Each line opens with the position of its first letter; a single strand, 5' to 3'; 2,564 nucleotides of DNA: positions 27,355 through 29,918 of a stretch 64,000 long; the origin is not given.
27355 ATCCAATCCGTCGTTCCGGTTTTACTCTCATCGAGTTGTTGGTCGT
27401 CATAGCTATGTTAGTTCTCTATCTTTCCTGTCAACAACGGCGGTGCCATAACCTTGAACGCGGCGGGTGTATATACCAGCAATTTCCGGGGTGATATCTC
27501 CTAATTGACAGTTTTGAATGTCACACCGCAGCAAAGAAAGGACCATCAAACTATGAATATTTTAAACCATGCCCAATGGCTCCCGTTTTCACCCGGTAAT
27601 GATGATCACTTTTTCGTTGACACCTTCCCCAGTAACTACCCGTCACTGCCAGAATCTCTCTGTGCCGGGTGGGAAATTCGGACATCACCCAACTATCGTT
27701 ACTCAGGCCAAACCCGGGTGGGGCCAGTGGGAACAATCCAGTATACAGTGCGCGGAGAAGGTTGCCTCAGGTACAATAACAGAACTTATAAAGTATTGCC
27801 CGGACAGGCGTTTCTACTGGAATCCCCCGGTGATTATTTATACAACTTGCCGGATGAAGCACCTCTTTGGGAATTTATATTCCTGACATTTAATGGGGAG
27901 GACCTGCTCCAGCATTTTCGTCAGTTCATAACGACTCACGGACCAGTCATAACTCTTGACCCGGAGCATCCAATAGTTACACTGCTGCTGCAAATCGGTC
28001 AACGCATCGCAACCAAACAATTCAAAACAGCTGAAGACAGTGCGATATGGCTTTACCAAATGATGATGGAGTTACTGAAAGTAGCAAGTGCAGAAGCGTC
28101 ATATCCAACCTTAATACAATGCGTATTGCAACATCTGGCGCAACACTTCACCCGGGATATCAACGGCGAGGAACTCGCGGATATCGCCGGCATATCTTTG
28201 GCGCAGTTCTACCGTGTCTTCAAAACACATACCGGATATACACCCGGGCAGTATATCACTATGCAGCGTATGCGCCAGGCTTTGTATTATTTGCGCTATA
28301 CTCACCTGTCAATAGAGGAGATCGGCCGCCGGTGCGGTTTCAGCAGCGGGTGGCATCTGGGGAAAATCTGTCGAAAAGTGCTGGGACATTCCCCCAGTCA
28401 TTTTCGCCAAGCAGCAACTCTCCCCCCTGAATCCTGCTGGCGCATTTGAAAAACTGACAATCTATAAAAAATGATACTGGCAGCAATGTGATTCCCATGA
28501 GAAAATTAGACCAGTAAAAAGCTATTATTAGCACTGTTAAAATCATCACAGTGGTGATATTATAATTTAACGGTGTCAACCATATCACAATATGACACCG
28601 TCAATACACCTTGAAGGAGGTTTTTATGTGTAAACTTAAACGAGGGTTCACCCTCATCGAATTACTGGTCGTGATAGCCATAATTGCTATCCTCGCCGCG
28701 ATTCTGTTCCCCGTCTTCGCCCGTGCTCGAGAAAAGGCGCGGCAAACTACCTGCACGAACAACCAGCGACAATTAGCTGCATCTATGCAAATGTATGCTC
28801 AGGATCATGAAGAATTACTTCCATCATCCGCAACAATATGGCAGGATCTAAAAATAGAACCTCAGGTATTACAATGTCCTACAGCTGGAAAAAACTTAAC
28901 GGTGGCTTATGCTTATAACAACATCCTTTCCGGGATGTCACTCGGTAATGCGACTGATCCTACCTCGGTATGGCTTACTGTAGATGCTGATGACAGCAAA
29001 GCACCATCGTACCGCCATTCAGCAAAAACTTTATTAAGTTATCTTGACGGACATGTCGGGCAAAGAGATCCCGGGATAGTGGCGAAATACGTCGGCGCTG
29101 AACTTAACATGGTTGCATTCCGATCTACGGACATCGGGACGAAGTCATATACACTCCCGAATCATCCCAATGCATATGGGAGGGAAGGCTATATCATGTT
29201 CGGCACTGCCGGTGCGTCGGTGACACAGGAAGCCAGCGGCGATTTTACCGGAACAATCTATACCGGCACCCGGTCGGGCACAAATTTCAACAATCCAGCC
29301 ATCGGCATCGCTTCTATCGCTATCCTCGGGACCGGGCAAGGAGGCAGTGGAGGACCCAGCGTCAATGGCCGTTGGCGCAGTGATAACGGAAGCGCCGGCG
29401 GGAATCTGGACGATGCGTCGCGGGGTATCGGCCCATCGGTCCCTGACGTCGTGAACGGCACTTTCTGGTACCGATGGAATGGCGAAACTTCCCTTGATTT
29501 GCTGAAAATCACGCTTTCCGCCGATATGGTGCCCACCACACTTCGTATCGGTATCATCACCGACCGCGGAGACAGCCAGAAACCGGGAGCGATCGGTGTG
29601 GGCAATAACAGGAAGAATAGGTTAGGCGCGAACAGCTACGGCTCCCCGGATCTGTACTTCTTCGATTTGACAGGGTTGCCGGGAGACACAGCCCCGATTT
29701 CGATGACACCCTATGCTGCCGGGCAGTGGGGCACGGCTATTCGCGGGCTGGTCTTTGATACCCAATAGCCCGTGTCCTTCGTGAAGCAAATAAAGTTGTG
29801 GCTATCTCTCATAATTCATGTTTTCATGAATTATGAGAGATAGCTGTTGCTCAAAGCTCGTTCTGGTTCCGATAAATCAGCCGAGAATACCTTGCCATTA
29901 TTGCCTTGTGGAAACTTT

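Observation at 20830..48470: Sharp compositional mosaic: GC-rich blocks with junctions inside reading frames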

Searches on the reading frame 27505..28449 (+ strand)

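Call 4: search_protein_families(library=pfam, proteins=[window:27505-28449:+])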
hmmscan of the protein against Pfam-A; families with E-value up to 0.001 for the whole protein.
window:27505-28449:+ (314 aa): 3 families
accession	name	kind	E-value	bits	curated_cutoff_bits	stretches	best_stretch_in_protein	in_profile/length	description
PF12833.13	HTH_18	-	8.5e-21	74.5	33.6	1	224-302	1-79/80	Helix-turn-helix domain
PF00165.29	HTH_AraC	-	6.9e-14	52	26.6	1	211-252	1-42/42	Bacterial regulatory helix-turn-helix proteins, AraC family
PF02311.25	AraC_binding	-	4e-08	33.5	21.1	1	76-183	24-132/135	AraC-like ligand binding domain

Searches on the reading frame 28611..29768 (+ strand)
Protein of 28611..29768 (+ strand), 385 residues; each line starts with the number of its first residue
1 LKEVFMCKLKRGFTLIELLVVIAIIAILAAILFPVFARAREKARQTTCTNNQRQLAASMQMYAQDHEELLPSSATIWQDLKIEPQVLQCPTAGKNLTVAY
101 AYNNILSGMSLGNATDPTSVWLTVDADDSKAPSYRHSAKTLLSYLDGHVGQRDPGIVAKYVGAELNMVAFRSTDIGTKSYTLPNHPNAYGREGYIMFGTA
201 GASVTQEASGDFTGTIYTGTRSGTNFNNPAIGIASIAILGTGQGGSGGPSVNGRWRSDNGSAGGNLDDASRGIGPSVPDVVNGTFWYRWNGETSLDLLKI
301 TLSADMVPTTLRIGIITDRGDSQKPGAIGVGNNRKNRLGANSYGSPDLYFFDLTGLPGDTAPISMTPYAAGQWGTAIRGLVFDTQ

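Call 4: search_protein_families(library=pfam, proteins=[window:28611-29768:+])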
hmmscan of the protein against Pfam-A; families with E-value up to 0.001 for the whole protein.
window:28611-29768:+ (385 aa): 2 families
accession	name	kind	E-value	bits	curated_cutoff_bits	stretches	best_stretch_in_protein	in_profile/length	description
PF07963.17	N_methyl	-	2.8e-09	36.6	21.2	1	9-33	3-27/27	Prokaryotic N-terminal methylation motif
PF07596.16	SBP_bac_10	-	1.8e-07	31.9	23.3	1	38-75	2-38/268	Protein of unknown function (DUF1559)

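Call 63: search_protein_families(library=ncbifam, max_evalue=0.01, proteins=[window:28611-29768:+])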
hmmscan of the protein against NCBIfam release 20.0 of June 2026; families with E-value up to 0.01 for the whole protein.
window:28611-29768:+ (385 aa): 14 families
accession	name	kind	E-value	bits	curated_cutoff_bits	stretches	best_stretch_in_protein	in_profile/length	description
TIGR01710.1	typeII_sec_gspG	equivalog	8.7e-10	38.7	88.85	1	11-87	1-76/134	type II secretion system major pseudopilin GspG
NF040999.1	pilin_ComGC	equivalog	2e-09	37.5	75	1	11-90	2-78/84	competence type IV pilus major pilin ComGC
TIGR02532.1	IV_pilin_GFxxxE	domain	5.1e-09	35.6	16.3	1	10-32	1-23/24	prepilin-type N-terminal cleavage/methylation domain-containing protein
NF041775.1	typeIV_PilA_Myxo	equivalog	7.8e-09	35.8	400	1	10-58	10-58/214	type IV pilin protein PilA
NF007862.0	PRK10574.1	equivalog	3.1e-08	33.9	138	1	9-51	3-45/145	prepilin peptidase-dependent pilin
TIGR01708.2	typeII_sec_gspH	equivalog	4.9e-08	33.2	80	1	11-64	2-52/169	type II secretion system minor pseudopilin GspH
NF041013.1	T4P_ComGE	equivalog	4.3e-06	26.7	49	1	10-79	3-72/83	competence type IV pilus minor pilin ComGE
NF007800.0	PRK10506.1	equivalog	6.5e-05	22.8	158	1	7-66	5-64/163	prepilin peptidase-dependent protein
TIGR02596.1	TIGR02596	subfamily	0.00015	21.9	70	1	13-43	1-31/196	Verru_Chthon cassette protein D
TIGR02599.1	TIGR02599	subfamily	0.00028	20.2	256.5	1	12-54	1-43/361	Verru_Chthon cassette protein C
TIGR01711.1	gspJ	equivalog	0.00041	20.2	64.85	1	11-62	1-53/192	type II secretion system minor pseudopilin GspJ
NF040982.1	ComGD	equivalog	0.0015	18.9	70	1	10-50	1-41/139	competence type IV pilus minor pilin ComGD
NF041002.1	pilin_ComGF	equivalog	0.0019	18.4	80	1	11-53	2-44/139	competence type IV pilus minor pilin ComGF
TIGR01707.1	gspI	equivalog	0.0028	18.1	44.35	1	12-41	1-30/101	type II secretion system minor pseudopilin GspI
